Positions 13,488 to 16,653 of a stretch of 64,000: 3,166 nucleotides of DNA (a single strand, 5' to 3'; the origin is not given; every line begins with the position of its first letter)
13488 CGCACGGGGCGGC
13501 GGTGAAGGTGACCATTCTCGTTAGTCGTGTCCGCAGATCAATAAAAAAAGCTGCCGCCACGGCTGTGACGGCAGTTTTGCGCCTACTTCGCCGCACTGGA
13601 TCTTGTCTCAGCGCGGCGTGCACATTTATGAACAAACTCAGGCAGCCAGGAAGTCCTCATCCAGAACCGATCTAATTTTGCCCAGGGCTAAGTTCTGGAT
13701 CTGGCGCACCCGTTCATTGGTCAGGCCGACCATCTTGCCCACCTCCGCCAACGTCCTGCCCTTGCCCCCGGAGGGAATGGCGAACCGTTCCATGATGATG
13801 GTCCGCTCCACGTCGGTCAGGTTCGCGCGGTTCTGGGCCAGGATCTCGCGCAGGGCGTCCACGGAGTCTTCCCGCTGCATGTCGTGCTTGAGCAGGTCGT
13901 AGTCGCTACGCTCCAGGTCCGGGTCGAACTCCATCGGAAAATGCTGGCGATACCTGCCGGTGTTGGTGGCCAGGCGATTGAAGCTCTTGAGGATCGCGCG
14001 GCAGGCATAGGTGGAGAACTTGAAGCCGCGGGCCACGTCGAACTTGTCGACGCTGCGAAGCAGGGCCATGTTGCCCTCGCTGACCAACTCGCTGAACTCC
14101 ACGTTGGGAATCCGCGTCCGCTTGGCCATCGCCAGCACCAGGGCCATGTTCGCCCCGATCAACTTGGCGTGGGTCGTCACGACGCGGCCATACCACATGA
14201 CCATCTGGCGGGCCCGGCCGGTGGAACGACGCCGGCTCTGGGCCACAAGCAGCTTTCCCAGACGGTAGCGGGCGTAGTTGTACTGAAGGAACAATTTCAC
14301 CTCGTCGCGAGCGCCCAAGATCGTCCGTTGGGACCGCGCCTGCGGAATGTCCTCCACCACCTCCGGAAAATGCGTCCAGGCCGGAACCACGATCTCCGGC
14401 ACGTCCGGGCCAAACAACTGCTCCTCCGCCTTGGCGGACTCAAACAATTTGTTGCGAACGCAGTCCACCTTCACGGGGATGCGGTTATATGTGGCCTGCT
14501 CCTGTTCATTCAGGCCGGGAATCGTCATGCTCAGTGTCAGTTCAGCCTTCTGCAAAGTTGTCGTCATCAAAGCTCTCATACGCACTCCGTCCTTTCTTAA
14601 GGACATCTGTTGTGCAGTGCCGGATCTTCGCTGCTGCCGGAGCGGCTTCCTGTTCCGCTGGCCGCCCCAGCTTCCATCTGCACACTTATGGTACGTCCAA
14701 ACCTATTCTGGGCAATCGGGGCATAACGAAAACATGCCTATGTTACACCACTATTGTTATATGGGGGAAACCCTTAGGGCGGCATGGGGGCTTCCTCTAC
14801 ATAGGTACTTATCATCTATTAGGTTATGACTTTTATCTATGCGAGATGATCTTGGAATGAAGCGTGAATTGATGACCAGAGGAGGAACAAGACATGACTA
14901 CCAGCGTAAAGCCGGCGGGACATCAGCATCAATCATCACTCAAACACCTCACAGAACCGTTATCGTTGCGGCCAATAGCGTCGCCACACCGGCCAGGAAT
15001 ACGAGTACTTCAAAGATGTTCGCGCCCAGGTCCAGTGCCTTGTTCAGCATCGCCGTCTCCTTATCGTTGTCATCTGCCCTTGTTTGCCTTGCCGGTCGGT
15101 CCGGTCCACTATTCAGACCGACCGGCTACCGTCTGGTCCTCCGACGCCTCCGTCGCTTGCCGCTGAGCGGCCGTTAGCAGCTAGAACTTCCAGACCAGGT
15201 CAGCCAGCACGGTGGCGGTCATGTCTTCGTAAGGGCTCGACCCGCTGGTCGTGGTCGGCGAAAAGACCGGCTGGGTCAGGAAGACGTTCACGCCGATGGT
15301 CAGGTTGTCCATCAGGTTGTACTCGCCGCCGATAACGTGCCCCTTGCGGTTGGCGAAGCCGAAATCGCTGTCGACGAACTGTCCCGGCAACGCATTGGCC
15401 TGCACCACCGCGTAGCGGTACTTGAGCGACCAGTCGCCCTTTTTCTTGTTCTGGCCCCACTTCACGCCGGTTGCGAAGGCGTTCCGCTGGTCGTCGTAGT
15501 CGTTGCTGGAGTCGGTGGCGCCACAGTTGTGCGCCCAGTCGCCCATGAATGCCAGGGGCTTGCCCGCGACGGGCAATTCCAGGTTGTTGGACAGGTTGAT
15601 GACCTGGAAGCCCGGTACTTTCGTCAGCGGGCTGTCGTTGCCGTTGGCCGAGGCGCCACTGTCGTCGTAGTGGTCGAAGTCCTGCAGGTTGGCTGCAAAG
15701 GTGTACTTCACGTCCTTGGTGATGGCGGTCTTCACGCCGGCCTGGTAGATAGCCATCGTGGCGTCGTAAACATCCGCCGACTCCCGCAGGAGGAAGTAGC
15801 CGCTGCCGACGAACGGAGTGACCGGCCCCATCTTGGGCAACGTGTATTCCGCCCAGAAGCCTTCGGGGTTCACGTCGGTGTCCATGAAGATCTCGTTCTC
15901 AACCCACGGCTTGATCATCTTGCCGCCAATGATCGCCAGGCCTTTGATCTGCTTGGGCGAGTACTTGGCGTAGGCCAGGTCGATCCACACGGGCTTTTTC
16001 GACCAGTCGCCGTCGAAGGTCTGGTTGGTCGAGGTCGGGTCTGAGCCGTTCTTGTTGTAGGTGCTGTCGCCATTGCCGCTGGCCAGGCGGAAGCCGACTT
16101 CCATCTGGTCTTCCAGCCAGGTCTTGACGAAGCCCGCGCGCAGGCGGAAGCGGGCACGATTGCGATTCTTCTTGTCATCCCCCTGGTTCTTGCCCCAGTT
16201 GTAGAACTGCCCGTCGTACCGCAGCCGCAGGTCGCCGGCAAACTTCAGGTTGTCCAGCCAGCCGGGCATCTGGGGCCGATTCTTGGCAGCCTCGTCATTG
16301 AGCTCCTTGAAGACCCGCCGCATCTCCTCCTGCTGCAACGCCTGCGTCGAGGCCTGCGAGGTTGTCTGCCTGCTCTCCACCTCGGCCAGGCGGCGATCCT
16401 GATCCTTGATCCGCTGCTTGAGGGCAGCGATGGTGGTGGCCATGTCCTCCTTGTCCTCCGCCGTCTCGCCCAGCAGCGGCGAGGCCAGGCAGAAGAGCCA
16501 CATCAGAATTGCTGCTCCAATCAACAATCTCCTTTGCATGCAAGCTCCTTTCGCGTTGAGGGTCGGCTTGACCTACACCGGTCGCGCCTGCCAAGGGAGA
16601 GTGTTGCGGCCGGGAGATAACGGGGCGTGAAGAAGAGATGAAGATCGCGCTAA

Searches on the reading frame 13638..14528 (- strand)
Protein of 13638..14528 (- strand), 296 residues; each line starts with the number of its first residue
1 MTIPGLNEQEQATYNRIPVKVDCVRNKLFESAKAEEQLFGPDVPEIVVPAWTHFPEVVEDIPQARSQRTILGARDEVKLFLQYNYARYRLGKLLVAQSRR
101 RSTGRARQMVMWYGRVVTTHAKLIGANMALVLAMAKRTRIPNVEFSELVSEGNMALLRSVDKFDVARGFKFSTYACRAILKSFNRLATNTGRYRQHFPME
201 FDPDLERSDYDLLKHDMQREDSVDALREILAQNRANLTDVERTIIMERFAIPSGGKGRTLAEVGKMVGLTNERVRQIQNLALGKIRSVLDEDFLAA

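Call 52: search_protein_families(library=pfam, proteins=[window:13638-14528:-])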
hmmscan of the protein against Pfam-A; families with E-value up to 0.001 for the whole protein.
window:13638-14528:- (296 aa): 2 families
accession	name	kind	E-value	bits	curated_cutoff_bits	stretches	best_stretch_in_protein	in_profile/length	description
PF04545.22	Sigma70_r4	-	1.6e-12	47.2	24.1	1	236-286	4-49/50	Sigma-70, region 4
PF04542.20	Sigma70_r2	-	5.3e-11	42.6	24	1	123-180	1-58/71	Sigma-70 region 2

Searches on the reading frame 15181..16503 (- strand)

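Call 52: search_protein_families(library=pfam, proteins=[window:15181-16503:-])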
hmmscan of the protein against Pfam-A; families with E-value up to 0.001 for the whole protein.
window:15181-16503:- (440 aa): 1 family
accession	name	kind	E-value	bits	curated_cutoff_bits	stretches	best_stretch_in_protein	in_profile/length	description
PF16930.11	Porin_5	-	1.1e-32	113.8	22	3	110-278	155-327/535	Putative porin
